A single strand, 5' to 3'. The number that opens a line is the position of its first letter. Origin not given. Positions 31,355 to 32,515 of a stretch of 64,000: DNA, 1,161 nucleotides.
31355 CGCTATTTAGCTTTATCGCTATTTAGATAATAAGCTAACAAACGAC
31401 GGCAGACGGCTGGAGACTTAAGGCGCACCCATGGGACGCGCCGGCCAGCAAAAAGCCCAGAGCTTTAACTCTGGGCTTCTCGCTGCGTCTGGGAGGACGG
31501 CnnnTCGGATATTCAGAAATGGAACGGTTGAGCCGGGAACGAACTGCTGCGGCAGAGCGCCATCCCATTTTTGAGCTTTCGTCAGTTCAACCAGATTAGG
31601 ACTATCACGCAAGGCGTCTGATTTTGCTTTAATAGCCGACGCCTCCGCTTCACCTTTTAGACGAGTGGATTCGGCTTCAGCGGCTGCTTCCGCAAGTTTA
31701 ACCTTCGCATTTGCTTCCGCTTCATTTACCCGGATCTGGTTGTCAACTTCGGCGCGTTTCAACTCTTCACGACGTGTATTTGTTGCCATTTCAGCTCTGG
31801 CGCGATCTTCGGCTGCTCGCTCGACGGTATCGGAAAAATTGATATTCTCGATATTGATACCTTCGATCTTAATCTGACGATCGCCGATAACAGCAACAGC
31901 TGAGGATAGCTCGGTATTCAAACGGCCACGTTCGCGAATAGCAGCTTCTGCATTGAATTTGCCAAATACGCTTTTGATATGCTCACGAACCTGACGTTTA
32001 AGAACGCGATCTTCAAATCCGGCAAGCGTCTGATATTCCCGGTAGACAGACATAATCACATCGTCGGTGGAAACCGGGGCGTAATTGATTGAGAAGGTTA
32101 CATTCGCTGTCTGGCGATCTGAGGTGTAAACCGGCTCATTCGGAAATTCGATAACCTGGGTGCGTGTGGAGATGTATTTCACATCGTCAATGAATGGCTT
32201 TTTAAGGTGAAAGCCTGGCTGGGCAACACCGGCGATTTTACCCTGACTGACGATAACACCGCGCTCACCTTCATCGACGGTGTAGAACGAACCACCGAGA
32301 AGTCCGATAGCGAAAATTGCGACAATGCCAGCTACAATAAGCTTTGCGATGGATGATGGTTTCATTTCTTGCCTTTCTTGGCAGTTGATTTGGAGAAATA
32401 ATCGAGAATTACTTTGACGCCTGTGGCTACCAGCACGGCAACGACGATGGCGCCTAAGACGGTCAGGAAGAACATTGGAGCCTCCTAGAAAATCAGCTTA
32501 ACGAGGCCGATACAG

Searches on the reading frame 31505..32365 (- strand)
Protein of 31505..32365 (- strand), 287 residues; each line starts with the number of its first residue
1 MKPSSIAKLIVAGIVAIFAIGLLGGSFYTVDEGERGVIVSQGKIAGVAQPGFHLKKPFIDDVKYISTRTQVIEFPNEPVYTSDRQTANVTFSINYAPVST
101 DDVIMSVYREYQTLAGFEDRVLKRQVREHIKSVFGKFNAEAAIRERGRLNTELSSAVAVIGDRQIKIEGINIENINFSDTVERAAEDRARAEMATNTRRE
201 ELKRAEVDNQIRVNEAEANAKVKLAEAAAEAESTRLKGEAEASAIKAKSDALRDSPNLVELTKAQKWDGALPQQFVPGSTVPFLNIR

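Call 11: search_protein_families(library=phrogs, proteins=[window:31505-32365:-], max_evalue=0.001)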
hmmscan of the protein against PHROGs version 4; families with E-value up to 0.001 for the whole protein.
window:31505-32365:- (287 aa): 3 families
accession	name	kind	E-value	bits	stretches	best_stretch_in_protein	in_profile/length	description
phrog_200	-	other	2.2e-56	192.6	1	6-287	80-360/379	lipoprotein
phrog_38808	-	unknown function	2.1e-12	48.2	1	227-286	8-67/68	-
phrog_11227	-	other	7.1e-05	23.7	1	200-268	44-108/138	protease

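Call 12: search_protein_families(library=pfam, proteins=[window:31505-32365:-], max_evalue=0.001)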
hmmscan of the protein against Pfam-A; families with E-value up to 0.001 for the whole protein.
window:31505-32365:- (287 aa): 1 family
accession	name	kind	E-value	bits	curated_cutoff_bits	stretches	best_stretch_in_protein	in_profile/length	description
PF01145.31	Band_7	-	6.6e-29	101.6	23.6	1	29-205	2-172/176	SPFH domain / Band 7 family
